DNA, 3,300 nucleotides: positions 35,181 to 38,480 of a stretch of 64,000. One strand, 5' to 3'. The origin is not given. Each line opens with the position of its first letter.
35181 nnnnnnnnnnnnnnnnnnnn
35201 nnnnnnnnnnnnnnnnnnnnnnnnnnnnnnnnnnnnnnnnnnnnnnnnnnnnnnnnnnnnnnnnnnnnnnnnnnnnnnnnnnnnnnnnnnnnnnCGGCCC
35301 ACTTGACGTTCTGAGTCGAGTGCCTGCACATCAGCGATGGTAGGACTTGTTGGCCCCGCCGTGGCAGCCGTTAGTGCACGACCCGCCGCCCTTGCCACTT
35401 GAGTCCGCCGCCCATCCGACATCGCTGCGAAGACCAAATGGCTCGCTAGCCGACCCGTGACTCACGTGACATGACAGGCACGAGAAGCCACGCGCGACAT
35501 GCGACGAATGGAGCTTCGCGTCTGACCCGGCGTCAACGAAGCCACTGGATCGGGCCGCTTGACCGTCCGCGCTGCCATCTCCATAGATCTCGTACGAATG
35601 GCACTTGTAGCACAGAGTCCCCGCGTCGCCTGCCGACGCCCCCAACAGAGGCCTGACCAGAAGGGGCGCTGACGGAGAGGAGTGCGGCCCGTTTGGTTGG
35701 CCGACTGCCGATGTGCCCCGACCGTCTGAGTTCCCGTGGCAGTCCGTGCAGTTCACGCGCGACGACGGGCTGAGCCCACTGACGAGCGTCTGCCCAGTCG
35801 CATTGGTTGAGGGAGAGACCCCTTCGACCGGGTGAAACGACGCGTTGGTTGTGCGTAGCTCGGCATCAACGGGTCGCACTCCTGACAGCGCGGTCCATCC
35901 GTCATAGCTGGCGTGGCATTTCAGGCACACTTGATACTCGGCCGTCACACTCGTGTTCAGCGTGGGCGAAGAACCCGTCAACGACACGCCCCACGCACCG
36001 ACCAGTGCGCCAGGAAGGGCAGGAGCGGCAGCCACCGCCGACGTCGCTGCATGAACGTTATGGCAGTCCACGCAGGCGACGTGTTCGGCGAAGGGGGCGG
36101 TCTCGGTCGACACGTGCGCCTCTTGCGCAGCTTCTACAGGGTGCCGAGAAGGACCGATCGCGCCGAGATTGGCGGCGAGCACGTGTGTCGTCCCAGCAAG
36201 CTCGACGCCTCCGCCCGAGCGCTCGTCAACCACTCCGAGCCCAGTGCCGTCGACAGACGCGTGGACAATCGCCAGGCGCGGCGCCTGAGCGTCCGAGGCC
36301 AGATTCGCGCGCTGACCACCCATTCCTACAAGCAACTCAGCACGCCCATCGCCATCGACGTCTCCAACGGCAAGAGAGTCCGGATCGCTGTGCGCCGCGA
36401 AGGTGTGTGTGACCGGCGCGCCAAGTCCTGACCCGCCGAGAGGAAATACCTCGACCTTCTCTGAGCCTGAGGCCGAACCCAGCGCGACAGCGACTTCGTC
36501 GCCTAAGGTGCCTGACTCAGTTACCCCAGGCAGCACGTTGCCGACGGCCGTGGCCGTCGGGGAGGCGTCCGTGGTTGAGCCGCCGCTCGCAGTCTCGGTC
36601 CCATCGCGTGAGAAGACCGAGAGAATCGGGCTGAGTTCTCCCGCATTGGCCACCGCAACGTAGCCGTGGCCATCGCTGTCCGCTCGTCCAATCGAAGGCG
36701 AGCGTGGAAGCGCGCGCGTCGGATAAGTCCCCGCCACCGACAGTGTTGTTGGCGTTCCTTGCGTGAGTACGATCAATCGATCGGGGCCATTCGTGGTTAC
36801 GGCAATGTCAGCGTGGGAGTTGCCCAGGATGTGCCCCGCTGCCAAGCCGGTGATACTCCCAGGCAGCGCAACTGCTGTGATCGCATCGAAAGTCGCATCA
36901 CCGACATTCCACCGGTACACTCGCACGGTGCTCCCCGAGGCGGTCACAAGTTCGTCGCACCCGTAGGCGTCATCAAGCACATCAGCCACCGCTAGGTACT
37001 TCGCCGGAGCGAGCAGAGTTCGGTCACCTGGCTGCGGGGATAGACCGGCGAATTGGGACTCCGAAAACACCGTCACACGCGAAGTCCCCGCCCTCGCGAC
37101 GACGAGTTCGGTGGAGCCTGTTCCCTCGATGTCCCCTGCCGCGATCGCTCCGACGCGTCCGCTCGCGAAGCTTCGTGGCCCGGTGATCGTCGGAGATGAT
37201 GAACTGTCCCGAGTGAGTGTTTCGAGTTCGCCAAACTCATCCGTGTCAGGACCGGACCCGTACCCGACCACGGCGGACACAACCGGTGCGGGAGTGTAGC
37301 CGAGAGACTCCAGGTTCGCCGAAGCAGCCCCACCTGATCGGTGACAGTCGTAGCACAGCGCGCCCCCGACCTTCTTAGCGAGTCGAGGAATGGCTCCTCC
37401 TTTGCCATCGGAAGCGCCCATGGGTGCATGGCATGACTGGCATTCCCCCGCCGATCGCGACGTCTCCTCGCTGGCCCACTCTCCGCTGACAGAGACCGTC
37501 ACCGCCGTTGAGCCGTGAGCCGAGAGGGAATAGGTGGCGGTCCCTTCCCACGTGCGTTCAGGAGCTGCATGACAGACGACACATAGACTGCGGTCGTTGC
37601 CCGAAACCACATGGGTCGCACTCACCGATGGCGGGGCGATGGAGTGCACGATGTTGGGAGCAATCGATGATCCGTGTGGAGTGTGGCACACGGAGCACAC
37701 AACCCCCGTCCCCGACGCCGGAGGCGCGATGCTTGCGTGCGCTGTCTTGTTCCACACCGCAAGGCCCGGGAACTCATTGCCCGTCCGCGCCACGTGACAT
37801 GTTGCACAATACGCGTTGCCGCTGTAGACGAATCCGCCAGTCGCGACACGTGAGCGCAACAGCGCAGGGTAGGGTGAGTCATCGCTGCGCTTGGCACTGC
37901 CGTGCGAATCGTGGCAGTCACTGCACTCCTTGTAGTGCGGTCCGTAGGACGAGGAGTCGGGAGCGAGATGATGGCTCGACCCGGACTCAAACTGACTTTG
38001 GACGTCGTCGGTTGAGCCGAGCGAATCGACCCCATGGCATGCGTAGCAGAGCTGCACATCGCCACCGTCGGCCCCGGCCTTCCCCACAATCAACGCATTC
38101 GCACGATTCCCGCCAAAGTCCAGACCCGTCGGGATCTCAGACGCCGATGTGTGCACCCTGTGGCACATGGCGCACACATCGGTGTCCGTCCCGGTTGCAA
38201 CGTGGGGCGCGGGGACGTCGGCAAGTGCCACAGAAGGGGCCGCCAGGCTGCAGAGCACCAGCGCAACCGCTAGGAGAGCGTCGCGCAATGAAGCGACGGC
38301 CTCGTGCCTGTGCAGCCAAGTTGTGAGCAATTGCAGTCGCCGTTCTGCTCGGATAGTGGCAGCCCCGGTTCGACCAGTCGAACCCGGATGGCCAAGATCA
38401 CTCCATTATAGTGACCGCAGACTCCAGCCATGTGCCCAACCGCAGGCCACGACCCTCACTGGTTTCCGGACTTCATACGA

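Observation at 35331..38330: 999-aa multiheme cytochrome split by an FG-GAP/VCBS-type beta-propeller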

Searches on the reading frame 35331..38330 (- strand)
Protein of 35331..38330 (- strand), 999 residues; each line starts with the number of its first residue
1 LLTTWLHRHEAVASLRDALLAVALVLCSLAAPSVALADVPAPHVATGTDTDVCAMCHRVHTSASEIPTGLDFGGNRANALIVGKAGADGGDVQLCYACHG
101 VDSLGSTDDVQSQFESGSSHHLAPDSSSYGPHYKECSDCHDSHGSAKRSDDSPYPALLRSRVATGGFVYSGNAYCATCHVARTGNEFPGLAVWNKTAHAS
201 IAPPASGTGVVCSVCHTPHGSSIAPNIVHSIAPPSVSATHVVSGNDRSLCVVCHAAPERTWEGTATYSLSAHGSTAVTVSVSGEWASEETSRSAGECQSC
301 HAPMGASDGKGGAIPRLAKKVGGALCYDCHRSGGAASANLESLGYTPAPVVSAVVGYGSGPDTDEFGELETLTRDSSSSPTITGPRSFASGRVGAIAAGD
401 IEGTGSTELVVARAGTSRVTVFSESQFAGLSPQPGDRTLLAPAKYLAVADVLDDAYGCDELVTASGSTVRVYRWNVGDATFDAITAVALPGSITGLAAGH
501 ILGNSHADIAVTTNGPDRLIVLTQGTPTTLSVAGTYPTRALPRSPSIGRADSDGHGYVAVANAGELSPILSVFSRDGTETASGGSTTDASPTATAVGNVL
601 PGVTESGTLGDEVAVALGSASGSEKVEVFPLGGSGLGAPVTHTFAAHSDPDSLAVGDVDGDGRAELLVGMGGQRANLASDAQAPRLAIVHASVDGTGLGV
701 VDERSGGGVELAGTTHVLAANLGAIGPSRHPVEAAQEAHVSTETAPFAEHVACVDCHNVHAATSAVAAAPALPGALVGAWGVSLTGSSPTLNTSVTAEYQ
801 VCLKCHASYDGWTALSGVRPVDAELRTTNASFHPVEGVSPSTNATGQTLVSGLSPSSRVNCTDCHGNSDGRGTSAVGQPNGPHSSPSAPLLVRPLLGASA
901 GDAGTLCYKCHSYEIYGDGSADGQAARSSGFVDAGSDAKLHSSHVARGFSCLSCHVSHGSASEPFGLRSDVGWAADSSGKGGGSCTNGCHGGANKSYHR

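Call 4: search_protein_families(library=pfam, proteins=[window:35331-38330:-], max_evalue=1)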
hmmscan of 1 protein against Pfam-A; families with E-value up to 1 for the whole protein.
window:35331-38330:- (999 aa): 10 families
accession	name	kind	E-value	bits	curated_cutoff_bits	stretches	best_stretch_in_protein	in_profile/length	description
PF09699.15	Paired_CXXCH_1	-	4.1e-23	81.2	20.6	6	294-332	6-38/41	Doubled CXXCH motif (Paired_CXXCH_1)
PF22113.1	Mtrc-MtrF_II-IV_dom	-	5.1e-14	52.6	30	4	796-959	25-167/176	Outer membrane cytochrome MtrC/MtrF-like, domains II/IV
PF14522.11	Cytochrome_C7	-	1e-13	51.3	24.8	3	291-337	10-55/67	Cytochrome c7 and related cytochrome c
PF13517.12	FG-GAP_3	-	3e-12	47.4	26.9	2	615-668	12-61/61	FG-GAP-like repeat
PF14537.11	Cytochrom_c3_2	-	4e-11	43.7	25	2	858-960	6-69/79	Cytochrome c3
PF01839.29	FG-GAP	-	9.7e-05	22.6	22.1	1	652-669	4-21/37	FG-GAP repeat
PF22678.1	Cytochrom_c_NrfB-like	-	0.0032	18.3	27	1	748-768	56-76/89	Cytochrome c-type protein NrfB-like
PF13435.11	Cytochrome_C554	-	0.0086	17.4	20.8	1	250-330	2-83/84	Cytochrome c554 and c-prime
PF10288.14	CTU2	-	0.041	14.7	27.9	0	239-330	39-109/110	Cytoplasmic tRNA 2-thiolation protein 2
PF15907.11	Itfg2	-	0.094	12.4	27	0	437-478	69-110/330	Integrin-alpha FG-GAP repeat-containing protein 2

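Call 5: search_protein_families(library=ncbifam, proteins=[window:35331-38330:-], max_evalue=1)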
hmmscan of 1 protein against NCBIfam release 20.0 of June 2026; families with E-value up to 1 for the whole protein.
window:35331-38330:- (999 aa): 6 families
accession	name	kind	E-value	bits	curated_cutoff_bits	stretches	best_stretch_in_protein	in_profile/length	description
TIGR01905.1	paired_CXXCH_1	subfamily_domain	2.5e-13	49.7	25.2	3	294-333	6-39/41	doubled CXXCH domain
NF041028.1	decahem_GSU2203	exception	1.6e-10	40.8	325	3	166-338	30-189/317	GSU2203 family decaheme c-type cytochrome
TIGR03508.1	decahem_SO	subfamily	4.7e-08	32.8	192.2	2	92-224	117-204/258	DmsE family decaheme c-type cytochrome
NF008609.0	PRK11586.1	equivalog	0.015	15.1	230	1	905-961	81-133/149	nitrate reductase cytochrome c-type subunit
TIGR03153.1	cytochr_NrfH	equivalog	0.29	11.2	134.2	1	171-229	27-71/138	cytochrome c nitrite reductase small subunit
NF008659.0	PRK11659.1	equivalog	0.37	10.4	184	1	172-256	46-119/188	cytochrome c nitrite reductase pentaheme subunit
